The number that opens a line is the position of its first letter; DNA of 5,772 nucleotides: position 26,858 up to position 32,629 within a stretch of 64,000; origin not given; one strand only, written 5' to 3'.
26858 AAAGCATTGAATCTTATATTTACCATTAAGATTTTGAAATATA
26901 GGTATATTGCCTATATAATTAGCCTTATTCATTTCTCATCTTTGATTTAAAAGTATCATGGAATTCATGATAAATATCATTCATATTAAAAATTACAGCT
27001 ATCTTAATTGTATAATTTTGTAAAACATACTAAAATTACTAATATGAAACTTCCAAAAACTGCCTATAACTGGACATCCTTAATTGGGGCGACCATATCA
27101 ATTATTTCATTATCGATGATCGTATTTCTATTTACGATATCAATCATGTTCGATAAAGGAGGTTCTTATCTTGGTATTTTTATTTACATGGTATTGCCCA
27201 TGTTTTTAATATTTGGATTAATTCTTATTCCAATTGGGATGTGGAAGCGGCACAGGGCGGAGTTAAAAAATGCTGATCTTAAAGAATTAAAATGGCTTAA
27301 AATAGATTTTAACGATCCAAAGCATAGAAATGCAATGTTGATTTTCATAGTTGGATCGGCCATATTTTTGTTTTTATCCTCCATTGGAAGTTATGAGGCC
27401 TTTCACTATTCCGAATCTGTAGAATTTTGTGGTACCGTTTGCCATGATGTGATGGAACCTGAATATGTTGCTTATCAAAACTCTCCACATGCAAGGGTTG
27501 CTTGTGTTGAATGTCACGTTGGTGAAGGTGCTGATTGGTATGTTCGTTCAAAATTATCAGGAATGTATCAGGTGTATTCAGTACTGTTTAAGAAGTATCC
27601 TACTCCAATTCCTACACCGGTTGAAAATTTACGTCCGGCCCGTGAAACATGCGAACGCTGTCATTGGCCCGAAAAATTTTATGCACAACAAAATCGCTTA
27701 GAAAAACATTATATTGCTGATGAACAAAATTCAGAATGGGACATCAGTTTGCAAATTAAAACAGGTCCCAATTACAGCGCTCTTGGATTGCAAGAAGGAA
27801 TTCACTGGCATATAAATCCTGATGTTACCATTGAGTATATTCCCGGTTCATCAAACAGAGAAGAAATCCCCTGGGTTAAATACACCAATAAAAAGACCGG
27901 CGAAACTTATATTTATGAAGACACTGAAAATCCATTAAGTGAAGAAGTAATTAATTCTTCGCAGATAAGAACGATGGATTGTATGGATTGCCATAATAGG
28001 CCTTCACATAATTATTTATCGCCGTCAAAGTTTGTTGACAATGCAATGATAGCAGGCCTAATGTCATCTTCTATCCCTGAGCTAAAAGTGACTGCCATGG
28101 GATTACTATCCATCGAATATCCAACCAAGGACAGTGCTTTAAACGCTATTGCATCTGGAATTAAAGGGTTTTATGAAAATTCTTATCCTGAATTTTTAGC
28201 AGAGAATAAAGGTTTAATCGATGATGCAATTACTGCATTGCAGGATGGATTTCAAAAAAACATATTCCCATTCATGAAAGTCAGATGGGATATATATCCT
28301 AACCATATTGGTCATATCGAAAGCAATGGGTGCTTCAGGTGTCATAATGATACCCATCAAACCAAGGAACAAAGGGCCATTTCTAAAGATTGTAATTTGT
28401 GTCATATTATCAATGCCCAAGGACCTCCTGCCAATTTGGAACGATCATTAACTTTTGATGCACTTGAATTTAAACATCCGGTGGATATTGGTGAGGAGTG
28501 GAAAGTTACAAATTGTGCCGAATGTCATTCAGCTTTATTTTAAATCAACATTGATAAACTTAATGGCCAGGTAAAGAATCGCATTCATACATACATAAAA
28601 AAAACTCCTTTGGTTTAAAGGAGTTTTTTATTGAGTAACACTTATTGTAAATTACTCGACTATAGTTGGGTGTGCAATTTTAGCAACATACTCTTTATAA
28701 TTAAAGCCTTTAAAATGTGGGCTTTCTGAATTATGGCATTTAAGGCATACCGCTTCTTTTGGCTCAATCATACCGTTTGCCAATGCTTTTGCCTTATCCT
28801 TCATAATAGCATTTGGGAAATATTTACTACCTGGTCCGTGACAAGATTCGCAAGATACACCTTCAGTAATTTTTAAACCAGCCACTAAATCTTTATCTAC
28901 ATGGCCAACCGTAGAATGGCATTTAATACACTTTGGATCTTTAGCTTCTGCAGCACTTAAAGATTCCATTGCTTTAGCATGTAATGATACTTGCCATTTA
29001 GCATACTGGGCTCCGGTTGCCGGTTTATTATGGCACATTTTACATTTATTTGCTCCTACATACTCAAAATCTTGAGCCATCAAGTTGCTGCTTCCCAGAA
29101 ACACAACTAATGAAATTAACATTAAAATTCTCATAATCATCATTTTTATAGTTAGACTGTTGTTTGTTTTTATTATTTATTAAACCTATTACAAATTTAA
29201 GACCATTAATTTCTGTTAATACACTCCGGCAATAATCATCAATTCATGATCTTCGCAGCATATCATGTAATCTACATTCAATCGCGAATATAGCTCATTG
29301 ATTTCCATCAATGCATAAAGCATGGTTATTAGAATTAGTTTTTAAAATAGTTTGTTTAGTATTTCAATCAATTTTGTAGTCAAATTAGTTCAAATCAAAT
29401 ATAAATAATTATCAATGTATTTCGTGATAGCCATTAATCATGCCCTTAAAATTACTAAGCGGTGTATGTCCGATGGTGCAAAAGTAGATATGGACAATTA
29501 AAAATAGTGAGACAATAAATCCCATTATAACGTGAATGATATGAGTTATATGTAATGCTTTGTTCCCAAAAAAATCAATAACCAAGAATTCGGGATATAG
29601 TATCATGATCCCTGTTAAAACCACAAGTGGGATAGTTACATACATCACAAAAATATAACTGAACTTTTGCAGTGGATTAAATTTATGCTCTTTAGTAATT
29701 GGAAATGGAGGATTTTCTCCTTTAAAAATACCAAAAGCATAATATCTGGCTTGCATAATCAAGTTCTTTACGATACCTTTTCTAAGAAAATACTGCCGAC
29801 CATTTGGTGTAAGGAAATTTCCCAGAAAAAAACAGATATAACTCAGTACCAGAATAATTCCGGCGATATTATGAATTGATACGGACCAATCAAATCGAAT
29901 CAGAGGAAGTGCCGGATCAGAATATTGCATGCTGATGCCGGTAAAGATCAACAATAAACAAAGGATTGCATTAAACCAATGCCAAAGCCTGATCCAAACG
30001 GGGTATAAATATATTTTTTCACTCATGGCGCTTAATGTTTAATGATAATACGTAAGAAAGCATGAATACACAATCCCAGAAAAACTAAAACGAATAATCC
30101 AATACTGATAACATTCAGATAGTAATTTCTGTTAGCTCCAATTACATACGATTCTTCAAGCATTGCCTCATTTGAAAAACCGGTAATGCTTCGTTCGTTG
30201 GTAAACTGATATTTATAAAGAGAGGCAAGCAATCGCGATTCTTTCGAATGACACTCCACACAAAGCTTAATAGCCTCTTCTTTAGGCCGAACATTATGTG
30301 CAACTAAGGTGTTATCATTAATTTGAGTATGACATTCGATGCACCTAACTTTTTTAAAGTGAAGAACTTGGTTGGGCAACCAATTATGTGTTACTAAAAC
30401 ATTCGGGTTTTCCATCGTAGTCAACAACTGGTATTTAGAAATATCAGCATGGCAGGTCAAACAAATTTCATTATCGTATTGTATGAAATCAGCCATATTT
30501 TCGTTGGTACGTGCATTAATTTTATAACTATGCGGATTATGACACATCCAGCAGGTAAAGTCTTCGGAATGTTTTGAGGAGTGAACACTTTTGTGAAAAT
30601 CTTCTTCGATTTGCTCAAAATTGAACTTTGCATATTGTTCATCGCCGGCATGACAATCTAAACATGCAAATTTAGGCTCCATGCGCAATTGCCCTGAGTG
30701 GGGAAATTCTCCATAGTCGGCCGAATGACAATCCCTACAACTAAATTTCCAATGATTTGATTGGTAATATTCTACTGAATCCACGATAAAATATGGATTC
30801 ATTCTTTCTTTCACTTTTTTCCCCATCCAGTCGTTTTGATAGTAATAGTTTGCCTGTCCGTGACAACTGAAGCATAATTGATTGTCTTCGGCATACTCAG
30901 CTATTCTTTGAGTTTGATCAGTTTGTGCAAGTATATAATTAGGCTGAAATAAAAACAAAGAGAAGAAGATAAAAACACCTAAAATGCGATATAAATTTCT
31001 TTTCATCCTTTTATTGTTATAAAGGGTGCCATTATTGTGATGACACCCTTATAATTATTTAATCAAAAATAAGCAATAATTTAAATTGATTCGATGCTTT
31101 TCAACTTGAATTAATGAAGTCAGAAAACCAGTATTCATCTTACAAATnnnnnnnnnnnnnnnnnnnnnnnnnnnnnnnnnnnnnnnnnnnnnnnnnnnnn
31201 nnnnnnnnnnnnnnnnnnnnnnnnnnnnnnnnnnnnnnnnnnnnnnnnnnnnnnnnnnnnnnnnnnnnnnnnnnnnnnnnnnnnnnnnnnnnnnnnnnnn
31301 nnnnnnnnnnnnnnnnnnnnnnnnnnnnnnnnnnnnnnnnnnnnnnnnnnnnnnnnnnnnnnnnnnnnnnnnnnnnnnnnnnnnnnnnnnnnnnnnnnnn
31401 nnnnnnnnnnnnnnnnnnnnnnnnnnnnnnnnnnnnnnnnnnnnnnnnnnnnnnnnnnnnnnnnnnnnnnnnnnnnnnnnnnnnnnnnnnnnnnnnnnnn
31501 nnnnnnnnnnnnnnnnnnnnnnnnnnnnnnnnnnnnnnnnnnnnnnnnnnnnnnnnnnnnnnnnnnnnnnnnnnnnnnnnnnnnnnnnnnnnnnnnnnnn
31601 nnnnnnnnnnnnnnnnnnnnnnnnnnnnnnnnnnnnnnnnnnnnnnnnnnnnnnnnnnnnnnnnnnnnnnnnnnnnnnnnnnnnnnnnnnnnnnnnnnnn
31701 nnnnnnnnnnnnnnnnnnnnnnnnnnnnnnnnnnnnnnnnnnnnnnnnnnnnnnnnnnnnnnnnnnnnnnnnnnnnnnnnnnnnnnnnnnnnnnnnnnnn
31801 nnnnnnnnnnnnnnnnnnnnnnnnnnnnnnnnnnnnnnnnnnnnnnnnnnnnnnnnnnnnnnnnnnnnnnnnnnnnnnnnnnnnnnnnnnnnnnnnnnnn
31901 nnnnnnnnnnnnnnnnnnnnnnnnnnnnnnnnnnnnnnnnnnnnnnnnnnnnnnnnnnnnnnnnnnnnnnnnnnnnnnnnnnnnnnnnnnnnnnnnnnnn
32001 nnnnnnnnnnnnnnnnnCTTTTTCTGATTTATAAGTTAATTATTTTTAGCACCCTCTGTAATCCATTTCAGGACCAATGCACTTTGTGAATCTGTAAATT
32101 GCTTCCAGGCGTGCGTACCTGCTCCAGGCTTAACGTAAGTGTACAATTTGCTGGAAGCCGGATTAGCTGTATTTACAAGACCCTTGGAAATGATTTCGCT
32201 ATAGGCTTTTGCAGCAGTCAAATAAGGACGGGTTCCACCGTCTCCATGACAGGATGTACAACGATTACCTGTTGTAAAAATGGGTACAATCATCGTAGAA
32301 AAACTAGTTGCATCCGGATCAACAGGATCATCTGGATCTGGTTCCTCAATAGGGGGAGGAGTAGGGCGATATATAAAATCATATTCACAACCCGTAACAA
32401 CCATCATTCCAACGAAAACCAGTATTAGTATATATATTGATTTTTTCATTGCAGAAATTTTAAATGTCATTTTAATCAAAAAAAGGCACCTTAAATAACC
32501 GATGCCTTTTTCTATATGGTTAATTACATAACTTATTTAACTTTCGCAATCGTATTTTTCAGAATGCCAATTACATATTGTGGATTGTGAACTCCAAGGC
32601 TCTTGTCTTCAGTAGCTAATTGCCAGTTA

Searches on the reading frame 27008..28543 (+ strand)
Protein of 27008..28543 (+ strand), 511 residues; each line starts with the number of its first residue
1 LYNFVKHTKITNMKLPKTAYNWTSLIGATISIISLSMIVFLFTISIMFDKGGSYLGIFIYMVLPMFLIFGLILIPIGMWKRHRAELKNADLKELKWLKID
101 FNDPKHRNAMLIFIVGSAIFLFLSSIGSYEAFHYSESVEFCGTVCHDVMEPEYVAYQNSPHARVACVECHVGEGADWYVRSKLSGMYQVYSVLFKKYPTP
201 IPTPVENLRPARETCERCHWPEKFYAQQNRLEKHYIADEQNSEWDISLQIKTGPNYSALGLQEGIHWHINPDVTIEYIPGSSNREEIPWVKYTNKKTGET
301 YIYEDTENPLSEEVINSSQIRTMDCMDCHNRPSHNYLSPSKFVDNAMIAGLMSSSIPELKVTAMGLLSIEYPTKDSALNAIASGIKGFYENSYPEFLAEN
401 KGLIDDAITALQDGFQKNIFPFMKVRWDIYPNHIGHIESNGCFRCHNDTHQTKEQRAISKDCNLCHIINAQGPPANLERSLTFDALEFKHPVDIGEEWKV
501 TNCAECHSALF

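Call 13: search_protein_families(library=pfam, proteins=[window:27008-28543:+], max_evalue=0.01)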
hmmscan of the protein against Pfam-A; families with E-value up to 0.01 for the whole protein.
window:27008-28543:+ (511 aa): 5 families
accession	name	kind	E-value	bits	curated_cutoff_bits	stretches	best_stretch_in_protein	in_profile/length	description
PF03264.19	Cytochrom_NNT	-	2e-08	34.6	24.1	1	107-199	5-101/174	NapC/NirT cytochrome c family, N-terminal region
PF14522.11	Cytochrome_C7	-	2.9e-08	33.8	24.8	0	433-466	5-48/67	Cytochrome c7 and related cytochrome c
PF14537.11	Cytochrom_c3_2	-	6.3e-05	23.8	25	0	436-508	2-65/79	Cytochrome c3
PF22113.1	Mtrc-MtrF_II-IV_dom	-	0.0007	19.6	30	0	157-226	75-133/176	Outer membrane cytochrome MtrC/MtrF-like, domains II/IV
PF02085.21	Cytochrom_CIII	-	0.004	17.9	22.9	0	136-171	44-83/101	Class III cytochrome C family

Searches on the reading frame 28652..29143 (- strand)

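Call 13: search_protein_families(library=pfam, proteins=[window:28652-29143:-], max_evalue=0.01)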
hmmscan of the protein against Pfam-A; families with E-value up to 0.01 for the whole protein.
window:28652-29143:- (163 aa): 8 families
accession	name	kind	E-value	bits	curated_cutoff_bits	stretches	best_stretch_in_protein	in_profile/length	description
PF13435.11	Cytochrome_C554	-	2.6e-12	47.9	20.8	1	33-103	1-84/84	Cytochrome c554 and c-prime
PF14522.11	Cytochrome_C7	-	6.4e-09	36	24.8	3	31-102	13-66/67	Cytochrome c7 and related cytochrome c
PF22113.1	Mtrc-MtrF_II-IV_dom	-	1.9e-07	31.2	30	2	96-141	82-131/176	Outer membrane cytochrome MtrC/MtrF-like, domains II/IV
PF03264.19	Cytochrom_NNT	-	4.9e-07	30.1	24.1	1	24-82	118-170/174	NapC/NirT cytochrome c family, N-terminal region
PF14537.11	Cytochrom_c3_2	-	2.8e-06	28.1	25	1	94-143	5-39/79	Cytochrome c3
PF09699.15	Paired_CXXCH_1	-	4.3e-06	26.8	20.6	0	93-140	5-39/41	Doubled CXXCH motif (Paired_CXXCH_1)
PF22678.1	Cytochrom_c_NrfB-like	-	0.0053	17.6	27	0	98-141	1-44/89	Cytochrome c-type protein NrfB-like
PF02085.21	Cytochrom_CIII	-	0.0071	17.1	22.9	0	32-102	47-101/101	Class III cytochrome C family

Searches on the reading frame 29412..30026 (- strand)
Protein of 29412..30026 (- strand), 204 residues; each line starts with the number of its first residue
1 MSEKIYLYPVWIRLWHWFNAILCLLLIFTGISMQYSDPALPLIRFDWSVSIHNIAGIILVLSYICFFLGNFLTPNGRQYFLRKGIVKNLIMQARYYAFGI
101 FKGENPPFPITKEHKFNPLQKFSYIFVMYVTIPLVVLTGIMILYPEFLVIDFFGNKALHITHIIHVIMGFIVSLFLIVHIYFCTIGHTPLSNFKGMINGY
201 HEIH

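Call 13: search_protein_families(library=pfam, proteins=[window:29412-30026:-], max_evalue=0.01)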
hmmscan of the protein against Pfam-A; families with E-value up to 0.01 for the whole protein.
window:29412-30026:- (204 aa): 1 family
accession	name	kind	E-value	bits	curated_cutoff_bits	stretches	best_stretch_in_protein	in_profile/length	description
PF01292.26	Ni_hydr_CYTB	-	3.9e-25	89.1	30.1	1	8-199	2-179/179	Prokaryotic cytochrome b561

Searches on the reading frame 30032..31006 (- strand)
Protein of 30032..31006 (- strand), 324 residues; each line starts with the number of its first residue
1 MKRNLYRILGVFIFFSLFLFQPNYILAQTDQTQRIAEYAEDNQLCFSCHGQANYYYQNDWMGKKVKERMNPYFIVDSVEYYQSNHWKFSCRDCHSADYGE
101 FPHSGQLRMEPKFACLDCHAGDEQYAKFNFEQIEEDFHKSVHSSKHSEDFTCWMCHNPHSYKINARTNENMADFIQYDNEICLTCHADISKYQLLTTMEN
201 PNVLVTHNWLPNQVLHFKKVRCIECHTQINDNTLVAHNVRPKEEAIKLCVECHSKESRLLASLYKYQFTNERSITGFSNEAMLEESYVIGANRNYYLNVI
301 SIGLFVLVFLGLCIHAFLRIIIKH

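Call 3: search_protein_families(library=pfam, proteins=[window:30032-31006:-], max_evalue=0.1)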
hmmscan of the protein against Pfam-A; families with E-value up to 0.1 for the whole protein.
window:30032-31006:- (324 aa): 7 families
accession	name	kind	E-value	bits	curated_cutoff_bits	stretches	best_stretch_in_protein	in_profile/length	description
PF14522.11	Cytochrome_C7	-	2.3e-13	50.2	24.8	3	215-257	7-52/67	Cytochrome c7 and related cytochrome c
PF09699.15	Paired_CXXCH_1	-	3.7e-12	46.2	20.6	3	151-189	8-39/41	Doubled CXXCH motif (Paired_CXXCH_1)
PF14537.11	Cytochrom_c3_2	-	1.1e-11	45.4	25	2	87-162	6-70/79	Cytochrome c3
PF22113.1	Mtrc-MtrF_II-IV_dom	-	3.1e-08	33.8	30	1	89-257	8-167/176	Outer membrane cytochrome MtrC/MtrF-like, domains II/IV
PF02085.21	Cytochrom_CIII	-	6.1e-06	27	22.9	1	63-161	6-87/101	Class III cytochrome C family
PF22678.1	Cytochrom_c_NrfB-like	-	0.0028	18.5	27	0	175-252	29-89/89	Cytochrome c-type protein NrfB-like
PF05495.17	zf-CHY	-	0.0068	17.2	31.3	0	147-192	16-68/68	CHY zinc finger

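Call 4: search_protein_families(library=ncbifam, proteins=[window:30032-31006:-], max_evalue=0.1)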
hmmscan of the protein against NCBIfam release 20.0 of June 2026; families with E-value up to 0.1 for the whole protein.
window:30032-31006:- (324 aa): 7 families
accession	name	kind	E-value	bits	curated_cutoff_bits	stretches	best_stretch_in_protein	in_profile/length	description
NF008659.0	PRK11659.1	equivalog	9.1e-09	35.3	184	1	106-257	40-171/188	cytochrome c nitrite reductase pentaheme subunit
TIGR01905.1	paired_CXXCH_1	subfamily_domain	7.3e-08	32.2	25.2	1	89-123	8-40/41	doubled CXXCH domain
TIGR03146.1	cyt_nit_nrfB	equivalog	7.4e-08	32.8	166.6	1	107-255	6-143/145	cytochrome c nitrite reductase pentaheme subunit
TIGR04257.1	nanowire_3heme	domain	8.5e-07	29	40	1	215-256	19-61/75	c(7)-type cytochrome triheme domain-containing protein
TIGR03153.1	cytochr_NrfH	equivalog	1.1e-05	25.5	134.2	1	220-255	103-135/138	cytochrome c nitrite reductase small subunit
NF049875.1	NetB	exception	9.9e-05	22.2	380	1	136-256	87-198/211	Nrf-like electron transfer protein NetB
NF047727.1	4hemeCytCCctA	equivalog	0.021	15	180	0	24-97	19-90/109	tetraheme c-type cytochrome CctA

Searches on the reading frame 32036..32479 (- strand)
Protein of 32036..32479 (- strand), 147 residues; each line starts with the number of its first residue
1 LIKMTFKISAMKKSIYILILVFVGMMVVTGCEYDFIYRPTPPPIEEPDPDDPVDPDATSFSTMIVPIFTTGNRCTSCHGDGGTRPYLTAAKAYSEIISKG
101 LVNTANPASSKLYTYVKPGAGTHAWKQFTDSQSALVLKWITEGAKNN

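Call 3: search_protein_families(library=pfam, proteins=[window:32036-32479:-], max_evalue=0.1)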
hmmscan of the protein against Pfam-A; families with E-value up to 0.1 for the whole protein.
window:32036-32479:- (147 aa): 0 families

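Call 4: search_protein_families(library=ncbifam, proteins=[window:32036-32479:-], max_evalue=0.1)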
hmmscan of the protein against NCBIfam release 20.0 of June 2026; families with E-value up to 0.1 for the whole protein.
window:32036-32479:- (147 aa): 1 family
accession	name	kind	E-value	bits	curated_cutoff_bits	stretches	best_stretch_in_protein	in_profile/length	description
NF047812.1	LIC11213_lipo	equivalog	4.9e-06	26.7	100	1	59-145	39-117/118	LIC11213 family lipoprotein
